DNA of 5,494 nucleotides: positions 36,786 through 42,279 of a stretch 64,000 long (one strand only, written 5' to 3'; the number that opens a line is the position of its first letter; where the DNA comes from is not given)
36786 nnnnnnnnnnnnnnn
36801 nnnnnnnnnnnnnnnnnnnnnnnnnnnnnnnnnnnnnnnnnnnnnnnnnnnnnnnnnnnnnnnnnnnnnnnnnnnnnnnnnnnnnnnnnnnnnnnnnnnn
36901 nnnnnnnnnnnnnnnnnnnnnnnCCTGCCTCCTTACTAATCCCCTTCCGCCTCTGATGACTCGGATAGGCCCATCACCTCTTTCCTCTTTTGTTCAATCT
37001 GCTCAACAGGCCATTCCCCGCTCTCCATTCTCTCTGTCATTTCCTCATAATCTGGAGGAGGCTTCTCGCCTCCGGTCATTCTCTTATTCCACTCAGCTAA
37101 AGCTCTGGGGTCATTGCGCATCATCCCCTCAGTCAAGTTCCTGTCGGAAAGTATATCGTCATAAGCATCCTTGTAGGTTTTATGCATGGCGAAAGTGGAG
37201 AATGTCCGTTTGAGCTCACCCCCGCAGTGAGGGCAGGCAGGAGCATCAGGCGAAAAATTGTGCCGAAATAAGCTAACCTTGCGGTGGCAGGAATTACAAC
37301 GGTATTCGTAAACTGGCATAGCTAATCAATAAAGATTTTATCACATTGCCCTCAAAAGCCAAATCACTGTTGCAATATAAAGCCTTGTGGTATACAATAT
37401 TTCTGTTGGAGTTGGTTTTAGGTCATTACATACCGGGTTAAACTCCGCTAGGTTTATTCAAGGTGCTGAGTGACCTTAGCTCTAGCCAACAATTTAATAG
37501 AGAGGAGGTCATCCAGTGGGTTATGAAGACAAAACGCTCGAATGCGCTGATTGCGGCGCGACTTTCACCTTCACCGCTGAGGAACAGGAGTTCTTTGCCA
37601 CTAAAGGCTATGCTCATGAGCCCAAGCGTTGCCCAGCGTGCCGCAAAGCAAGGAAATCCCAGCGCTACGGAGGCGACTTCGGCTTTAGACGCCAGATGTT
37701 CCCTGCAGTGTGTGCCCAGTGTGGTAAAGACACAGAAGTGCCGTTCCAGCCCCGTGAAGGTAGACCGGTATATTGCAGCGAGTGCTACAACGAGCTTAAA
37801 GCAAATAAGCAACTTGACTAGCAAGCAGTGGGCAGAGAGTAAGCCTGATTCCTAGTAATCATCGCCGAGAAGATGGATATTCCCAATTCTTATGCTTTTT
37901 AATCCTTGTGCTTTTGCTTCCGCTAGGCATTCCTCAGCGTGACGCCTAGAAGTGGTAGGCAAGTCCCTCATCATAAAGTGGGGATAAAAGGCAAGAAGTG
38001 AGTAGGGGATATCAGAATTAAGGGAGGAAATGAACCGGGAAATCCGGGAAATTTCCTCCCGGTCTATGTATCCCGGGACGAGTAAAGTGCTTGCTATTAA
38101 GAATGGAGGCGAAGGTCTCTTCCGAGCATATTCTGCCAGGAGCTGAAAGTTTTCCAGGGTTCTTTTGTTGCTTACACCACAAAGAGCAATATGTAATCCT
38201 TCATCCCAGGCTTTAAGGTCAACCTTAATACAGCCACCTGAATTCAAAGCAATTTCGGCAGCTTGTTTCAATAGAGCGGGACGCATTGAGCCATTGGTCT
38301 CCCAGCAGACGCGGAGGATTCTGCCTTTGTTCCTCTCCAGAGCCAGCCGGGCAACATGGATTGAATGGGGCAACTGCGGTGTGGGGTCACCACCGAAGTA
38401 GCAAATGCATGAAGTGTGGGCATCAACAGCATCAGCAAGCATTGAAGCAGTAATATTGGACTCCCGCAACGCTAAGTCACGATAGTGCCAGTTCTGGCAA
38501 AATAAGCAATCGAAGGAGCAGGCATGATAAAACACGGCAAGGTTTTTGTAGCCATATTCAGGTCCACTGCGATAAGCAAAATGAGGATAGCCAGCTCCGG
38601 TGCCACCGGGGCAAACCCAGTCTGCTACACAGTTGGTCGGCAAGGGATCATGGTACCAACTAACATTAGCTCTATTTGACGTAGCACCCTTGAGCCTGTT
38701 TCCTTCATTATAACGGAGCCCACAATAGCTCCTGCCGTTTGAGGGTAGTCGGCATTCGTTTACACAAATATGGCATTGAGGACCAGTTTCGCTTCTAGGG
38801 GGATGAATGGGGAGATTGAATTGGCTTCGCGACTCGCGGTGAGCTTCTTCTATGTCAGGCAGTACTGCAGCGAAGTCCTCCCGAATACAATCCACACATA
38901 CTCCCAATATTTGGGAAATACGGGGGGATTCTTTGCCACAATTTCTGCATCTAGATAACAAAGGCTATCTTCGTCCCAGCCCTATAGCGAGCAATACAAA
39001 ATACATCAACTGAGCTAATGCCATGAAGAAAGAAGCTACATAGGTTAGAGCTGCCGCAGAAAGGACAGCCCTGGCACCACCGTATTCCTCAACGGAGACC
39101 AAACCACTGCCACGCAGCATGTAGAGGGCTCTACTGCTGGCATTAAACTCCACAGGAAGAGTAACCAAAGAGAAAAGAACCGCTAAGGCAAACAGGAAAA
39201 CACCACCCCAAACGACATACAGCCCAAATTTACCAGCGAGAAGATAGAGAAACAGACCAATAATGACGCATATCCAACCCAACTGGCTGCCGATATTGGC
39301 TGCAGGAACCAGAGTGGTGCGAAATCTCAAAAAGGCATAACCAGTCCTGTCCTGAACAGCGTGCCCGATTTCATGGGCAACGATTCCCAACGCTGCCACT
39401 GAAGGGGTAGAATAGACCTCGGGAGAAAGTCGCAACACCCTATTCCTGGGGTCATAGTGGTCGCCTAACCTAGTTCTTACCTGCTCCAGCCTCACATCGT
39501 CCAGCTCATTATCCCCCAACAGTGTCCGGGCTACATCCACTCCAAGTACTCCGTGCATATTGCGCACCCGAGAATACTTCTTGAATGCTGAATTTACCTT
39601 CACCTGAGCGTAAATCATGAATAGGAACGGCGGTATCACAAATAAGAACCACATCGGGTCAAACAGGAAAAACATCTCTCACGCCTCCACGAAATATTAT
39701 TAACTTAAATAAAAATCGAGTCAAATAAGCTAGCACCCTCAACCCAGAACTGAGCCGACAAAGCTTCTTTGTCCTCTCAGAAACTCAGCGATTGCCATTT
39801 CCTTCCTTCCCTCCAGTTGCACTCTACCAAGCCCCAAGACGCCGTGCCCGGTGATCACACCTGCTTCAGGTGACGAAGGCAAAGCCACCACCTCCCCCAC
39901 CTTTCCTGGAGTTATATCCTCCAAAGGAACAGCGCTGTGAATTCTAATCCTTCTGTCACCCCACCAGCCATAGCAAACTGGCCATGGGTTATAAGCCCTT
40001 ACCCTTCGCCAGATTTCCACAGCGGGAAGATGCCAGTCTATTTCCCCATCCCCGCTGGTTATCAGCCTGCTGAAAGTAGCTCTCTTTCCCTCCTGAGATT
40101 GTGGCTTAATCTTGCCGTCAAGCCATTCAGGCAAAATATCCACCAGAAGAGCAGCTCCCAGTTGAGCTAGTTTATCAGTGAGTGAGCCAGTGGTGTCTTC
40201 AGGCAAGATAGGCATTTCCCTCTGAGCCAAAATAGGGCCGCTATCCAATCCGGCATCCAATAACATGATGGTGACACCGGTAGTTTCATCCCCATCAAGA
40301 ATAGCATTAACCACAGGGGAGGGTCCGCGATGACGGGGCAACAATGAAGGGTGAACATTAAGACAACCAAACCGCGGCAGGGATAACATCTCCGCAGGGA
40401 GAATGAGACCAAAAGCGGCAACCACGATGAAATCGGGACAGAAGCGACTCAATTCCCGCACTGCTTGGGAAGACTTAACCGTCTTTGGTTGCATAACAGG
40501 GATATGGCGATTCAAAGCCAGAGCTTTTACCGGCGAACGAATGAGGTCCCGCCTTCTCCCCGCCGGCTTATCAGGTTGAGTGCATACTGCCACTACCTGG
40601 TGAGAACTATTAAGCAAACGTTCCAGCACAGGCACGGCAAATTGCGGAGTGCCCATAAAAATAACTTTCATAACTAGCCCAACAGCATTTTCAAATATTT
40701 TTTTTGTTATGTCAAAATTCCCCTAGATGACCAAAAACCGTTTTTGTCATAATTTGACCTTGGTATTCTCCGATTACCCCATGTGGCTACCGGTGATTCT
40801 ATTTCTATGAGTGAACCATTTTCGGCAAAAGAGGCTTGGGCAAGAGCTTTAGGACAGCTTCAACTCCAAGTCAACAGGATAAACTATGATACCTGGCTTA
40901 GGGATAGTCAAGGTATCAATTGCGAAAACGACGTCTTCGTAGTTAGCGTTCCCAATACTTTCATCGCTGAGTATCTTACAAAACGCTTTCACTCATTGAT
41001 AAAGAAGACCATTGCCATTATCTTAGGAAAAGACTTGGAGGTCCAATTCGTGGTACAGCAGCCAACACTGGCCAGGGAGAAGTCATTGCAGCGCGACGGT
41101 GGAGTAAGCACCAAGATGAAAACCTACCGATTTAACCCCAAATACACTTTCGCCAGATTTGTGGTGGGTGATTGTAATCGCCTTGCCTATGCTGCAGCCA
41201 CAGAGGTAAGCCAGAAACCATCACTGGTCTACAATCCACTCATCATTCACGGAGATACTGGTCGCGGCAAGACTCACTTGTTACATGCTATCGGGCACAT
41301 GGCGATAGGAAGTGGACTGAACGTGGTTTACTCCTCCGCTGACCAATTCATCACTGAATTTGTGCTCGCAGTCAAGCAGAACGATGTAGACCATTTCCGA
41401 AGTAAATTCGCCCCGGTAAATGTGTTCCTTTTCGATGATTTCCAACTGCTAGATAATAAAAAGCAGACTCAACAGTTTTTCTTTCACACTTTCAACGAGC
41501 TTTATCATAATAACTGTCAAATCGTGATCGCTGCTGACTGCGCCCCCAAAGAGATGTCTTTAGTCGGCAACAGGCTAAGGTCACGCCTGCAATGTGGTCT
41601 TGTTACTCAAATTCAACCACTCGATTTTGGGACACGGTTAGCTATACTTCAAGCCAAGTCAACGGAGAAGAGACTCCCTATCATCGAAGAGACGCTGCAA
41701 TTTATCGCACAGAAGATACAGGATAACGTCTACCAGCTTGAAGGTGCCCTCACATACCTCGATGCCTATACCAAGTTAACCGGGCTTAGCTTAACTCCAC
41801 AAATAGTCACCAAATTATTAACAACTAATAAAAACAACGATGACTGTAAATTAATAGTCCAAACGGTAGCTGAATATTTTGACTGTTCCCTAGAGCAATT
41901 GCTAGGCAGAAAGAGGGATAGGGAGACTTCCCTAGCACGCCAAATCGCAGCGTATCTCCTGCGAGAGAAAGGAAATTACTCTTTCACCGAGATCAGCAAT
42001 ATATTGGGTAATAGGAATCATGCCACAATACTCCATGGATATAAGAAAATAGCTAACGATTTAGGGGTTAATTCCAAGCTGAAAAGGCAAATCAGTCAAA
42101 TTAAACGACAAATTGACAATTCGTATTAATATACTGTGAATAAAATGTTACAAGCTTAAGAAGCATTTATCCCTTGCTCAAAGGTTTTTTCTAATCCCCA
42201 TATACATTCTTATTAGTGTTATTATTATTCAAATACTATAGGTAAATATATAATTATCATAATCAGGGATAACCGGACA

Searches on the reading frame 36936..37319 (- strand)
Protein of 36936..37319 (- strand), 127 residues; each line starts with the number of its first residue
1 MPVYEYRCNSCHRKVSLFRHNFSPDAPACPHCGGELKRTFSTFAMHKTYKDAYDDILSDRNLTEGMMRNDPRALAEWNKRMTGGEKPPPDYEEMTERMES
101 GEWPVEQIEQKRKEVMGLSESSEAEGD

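Call 102: search_protein_families(library=pfam, proteins=[window:36936-37319:-], max_evalue=0.01)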
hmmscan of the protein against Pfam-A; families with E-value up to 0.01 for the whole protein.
window:36936-37319:- (127 aa): 5 families
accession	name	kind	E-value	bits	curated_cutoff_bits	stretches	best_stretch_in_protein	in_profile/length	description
PF09723.15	Zn_ribbon_8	-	2.8e-12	46.9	34.4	1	1-39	1-40/41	Zinc ribbon domain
PF17283.8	Zn_ribbon_SprT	-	0.00055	20.4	28.1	1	2-37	1-35/38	SprT-like zinc ribbon domain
PF24460.1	DUF7575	-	0.0012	18.6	28.5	1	25-36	2-13/28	Domain of unknown function (DUF7575)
PF14369.11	Zn_ribbon_19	-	0.007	16.9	30.8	0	8-35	5-30/35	zinc-ribbon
PF13248.11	Zn_ribbon_3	-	0.0077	16.1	27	0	23-36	13-26/26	zinc-ribbon domain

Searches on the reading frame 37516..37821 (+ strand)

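Call 102: search_protein_families(library=pfam, proteins=[window:37516-37821:+], max_evalue=0.01)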
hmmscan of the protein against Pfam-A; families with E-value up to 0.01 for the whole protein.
window:37516-37821:+ (101 aa): 8 families
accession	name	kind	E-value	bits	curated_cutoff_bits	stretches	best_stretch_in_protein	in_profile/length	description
PF13451.12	zf_Tbcl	-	1.1e-20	73.7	24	1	4-50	1-47/48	Probable treble clef domain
PF23477.1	zf_Tbcl_2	-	2.9e-20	72.1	27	1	59-93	1-35/37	Probable treble clef zinc finger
PF09723.15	Zn_ribbon_8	-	0.0009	19.7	34.4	0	66-92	8-34/41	Zinc ribbon domain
PF18912.6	DZR_2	-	0.00092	19.4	27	0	61-95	5-32/56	Double zinc ribbon domain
PF12773.13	DZR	-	0.0017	18.9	27.3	0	9-46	14-34/45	Double zinc ribbon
PF21349.2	RUBY_RBDX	-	0.0035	17.2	26.5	0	31-44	7-24/30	Rubrerythrin, rubredoxin-like domain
PF24458.1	DUF7573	-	0.0039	17.5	30.2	0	64-90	12-36/39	Domain of unknown function (DUF7573)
PF24455.1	DUF7571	-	0.0046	17.7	27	0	10-60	34-85/89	Family of unknown function (DUF7571)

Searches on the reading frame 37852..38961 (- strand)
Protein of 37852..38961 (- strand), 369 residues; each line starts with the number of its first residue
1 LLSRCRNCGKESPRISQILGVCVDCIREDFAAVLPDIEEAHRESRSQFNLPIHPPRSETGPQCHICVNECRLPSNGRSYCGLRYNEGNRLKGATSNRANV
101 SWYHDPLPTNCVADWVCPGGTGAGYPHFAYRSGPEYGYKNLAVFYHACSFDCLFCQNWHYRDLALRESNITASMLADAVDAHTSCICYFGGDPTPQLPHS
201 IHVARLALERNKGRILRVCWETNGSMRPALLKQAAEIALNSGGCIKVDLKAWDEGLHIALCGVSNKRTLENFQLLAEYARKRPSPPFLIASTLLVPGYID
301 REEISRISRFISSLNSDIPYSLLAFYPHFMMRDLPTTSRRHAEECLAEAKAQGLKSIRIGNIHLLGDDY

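Call 11: search_protein_families(library=pfam, proteins=[window:37852-38961:-], max_evalue=0.0001)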
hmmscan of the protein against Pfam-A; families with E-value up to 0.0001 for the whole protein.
window:37852-38961:- (369 aa): 1 family
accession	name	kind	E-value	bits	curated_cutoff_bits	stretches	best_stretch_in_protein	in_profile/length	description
PF04055.27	Radical_SAM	-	6e-13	49.7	29.5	1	144-301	3-157/166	Radical SAM superfamily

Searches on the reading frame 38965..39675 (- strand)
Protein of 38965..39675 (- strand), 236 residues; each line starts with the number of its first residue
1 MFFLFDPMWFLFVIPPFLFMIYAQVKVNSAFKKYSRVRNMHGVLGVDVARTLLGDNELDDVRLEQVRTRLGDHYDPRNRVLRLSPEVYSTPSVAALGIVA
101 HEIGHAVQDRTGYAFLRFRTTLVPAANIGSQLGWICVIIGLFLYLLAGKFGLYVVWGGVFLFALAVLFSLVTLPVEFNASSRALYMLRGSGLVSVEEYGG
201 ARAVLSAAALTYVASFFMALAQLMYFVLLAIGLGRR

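Call 81: search_protein_families(library=pfam, proteins=[window:38965-39675:-], max_evalue=0.0001)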
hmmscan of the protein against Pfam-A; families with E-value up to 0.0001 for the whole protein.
window:38965-39675:- (236 aa): 1 family
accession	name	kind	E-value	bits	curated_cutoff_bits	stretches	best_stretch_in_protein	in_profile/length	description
PF04298.18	Zn_peptidase_2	-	8.1e-83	277.7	27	1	10-229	2-216/218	Putative neutral zinc metallopeptidase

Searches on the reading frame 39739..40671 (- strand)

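Call 81: search_protein_families(library=pfam, proteins=[window:39739-40671:-], max_evalue=0.0001)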
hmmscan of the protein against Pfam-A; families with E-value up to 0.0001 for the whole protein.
window:39739-40671:- (310 aa): 2 families
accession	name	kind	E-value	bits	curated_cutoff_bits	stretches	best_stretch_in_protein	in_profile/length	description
PF00551.24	Formyl_trans_N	-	9.2e-46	156.3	26.1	1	1-179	1-180/181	Formyl transferase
PF02911.23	Formyl_trans_C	-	9.7e-21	74.3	21.1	1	204-301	2-99/100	Formyl transferase, C-terminal domain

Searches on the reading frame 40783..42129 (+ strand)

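Call 81: search_protein_families(library=pfam, proteins=[window:40783-42129:+], max_evalue=0.0001)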
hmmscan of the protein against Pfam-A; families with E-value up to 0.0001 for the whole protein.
window:40783-42129:+ (448 aa): 4 families
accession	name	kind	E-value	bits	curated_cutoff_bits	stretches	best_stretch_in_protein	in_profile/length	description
PF00308.24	Bac_DnaA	-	3.4e-51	174.1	23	1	118-275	2-161/162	Bacterial DnaA ATPAse domain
PF08299.17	Bac_DnaA_C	-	5.5e-21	74.8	31.5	1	356-423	2-69/69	Bacterial dnaA protein helix-turn-helix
PF01695.23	IstB_IS21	-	1.3e-10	41.6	24.1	1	152-248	94-190/238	IstB-like ATP binding protein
PF11638.13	DnaA_N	-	1.6e-10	41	24.6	1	17-76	2-62/65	DnaA N-terminal domain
